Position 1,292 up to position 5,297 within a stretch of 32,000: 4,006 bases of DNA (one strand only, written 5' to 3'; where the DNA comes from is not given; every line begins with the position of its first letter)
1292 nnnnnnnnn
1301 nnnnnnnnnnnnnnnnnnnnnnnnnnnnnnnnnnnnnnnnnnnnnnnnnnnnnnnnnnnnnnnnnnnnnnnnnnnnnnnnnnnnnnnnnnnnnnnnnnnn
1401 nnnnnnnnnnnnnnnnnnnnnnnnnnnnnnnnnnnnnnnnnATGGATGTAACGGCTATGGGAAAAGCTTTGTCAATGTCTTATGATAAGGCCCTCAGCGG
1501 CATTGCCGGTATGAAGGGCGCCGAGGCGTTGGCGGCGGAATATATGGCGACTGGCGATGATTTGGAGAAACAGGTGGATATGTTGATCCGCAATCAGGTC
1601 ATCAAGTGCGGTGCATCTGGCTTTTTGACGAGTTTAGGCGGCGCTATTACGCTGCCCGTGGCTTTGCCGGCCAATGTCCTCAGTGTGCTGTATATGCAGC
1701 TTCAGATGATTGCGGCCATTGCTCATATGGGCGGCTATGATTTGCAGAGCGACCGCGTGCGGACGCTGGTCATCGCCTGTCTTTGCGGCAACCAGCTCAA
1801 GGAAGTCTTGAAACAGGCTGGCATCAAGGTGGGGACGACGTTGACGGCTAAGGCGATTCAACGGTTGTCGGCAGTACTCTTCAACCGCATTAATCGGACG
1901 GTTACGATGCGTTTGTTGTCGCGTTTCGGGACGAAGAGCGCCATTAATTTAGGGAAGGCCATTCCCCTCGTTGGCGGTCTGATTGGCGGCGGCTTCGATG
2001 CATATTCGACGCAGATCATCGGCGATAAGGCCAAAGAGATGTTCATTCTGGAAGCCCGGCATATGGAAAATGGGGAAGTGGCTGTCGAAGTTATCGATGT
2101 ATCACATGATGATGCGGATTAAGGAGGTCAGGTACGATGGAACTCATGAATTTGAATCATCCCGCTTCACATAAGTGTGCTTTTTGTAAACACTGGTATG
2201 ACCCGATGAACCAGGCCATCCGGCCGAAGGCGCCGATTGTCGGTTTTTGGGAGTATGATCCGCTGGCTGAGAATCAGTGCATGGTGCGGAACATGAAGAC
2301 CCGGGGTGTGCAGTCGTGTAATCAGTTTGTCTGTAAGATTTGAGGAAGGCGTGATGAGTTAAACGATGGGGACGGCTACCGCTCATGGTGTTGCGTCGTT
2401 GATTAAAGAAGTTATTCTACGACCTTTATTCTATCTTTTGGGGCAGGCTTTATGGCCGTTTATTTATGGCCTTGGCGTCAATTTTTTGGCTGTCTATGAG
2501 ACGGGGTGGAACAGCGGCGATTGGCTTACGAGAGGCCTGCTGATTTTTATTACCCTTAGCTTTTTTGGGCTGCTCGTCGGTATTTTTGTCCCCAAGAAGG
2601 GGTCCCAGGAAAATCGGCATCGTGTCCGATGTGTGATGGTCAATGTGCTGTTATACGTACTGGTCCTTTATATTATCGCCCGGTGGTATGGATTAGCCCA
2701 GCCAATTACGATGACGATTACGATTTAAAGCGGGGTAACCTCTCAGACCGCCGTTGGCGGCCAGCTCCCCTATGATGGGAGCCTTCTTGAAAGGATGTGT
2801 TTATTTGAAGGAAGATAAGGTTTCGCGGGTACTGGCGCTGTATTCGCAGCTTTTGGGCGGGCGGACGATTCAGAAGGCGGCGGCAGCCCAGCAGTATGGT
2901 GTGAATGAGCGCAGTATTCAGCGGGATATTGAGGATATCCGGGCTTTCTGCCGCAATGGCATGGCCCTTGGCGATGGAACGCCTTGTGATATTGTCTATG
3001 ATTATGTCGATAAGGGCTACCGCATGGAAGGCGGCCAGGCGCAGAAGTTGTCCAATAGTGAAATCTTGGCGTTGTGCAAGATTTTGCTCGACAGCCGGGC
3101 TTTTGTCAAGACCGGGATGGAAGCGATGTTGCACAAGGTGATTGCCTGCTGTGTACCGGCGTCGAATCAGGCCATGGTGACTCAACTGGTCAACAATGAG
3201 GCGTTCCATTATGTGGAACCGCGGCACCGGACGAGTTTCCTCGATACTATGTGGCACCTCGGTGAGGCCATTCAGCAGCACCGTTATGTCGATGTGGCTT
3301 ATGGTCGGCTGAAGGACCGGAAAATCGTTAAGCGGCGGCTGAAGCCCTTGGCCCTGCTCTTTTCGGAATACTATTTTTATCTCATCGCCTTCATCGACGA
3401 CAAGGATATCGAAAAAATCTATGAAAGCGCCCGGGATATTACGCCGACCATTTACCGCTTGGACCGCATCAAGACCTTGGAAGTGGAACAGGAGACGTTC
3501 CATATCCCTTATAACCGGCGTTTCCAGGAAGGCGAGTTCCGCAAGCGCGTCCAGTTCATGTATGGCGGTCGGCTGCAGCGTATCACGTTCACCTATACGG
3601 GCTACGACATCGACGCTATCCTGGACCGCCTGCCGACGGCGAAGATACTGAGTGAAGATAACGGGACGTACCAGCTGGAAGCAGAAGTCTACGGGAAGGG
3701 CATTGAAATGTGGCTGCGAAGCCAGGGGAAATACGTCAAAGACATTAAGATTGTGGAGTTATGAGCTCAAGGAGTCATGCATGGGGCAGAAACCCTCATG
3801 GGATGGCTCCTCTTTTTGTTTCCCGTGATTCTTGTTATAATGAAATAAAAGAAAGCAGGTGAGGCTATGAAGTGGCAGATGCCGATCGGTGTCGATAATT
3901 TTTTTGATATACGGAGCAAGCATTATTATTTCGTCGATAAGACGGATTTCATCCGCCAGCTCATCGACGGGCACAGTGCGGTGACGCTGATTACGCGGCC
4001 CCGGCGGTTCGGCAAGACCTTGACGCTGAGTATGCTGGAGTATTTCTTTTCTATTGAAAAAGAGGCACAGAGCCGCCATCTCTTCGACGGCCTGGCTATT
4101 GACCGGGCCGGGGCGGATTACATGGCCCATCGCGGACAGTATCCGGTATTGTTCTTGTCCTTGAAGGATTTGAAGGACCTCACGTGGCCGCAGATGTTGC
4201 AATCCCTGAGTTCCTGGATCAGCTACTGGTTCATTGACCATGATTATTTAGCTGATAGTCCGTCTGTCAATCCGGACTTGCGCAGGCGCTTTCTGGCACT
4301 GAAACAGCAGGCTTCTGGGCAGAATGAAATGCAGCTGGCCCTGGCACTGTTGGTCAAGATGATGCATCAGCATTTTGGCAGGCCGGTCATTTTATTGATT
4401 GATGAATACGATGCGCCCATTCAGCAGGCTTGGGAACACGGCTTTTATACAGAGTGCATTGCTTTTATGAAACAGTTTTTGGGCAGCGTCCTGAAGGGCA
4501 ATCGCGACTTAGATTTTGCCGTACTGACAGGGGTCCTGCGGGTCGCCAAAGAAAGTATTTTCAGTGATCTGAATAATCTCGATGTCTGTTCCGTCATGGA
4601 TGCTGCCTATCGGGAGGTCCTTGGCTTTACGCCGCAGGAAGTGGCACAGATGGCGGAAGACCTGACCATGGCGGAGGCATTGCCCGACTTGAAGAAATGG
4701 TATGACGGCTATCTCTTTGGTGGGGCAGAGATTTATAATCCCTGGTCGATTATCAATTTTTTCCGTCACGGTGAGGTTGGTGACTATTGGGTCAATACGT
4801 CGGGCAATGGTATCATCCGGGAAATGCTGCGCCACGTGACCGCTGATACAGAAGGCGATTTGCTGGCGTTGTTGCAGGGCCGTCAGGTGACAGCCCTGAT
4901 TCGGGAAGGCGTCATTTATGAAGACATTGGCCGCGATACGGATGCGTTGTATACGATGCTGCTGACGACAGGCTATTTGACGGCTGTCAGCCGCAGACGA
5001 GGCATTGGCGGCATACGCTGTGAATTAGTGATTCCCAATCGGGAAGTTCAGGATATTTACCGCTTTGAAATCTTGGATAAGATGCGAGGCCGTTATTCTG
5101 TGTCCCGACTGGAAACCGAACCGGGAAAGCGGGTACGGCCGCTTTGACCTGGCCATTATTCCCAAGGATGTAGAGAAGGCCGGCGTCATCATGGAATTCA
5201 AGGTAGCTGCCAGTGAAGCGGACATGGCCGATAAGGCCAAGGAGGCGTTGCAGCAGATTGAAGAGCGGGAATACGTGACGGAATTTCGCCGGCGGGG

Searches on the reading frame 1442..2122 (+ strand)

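Call 52: search_protein_families(library=pfam, proteins=[window:1442-2122:+], max_evalue=0.001)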
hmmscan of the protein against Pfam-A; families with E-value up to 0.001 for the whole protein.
window:1442-2122:+ (226 aa): 1 family
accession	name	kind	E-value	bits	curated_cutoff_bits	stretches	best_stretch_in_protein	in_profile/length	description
PF12787.12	EcsC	-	2.1e-09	37.9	30.4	1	40-201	82-235/240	EcsC protein family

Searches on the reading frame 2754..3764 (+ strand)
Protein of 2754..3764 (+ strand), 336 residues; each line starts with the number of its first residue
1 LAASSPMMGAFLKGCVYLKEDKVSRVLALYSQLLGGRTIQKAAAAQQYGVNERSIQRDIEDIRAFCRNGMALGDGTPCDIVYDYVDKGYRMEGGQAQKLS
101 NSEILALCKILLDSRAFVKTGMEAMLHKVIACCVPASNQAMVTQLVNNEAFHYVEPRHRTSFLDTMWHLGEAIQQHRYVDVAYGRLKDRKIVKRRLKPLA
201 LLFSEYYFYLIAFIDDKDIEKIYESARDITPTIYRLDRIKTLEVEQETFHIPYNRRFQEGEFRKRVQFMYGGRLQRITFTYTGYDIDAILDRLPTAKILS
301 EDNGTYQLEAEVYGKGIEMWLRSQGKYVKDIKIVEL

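Call 52: search_protein_families(library=pfam, proteins=[window:2754-3764:+], max_evalue=0.001)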
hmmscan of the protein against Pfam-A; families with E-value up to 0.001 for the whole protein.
window:2754-3764:+ (336 aa): 1 family
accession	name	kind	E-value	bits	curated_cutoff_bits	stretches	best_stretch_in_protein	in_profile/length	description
PF13280.12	WYL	-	5.1e-08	33.2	21.8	1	169-244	6-70/70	WYL domain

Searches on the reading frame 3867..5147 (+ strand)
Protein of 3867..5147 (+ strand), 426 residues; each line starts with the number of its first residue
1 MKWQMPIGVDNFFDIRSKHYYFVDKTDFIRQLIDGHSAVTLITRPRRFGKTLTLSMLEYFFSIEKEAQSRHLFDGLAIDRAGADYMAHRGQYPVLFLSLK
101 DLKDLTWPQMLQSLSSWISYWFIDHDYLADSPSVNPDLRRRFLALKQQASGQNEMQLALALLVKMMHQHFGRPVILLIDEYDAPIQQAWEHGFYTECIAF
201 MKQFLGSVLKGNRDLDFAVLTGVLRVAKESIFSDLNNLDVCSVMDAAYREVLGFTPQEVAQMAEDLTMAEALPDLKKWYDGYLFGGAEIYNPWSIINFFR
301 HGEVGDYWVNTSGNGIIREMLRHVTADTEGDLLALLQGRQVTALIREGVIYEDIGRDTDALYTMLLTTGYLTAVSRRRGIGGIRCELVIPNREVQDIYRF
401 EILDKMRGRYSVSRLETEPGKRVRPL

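Call 52: search_protein_families(library=pfam, proteins=[window:3867-5147:+], max_evalue=0.001)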
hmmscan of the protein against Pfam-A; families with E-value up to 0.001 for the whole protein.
window:3867-5147:+ (426 aa): 1 family
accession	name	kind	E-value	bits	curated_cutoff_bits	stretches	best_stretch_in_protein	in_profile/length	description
PF09820.16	AAA-ATPase_like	-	3.5e-50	171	26.1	1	6-232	1-201/201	Predicted AAA-ATPase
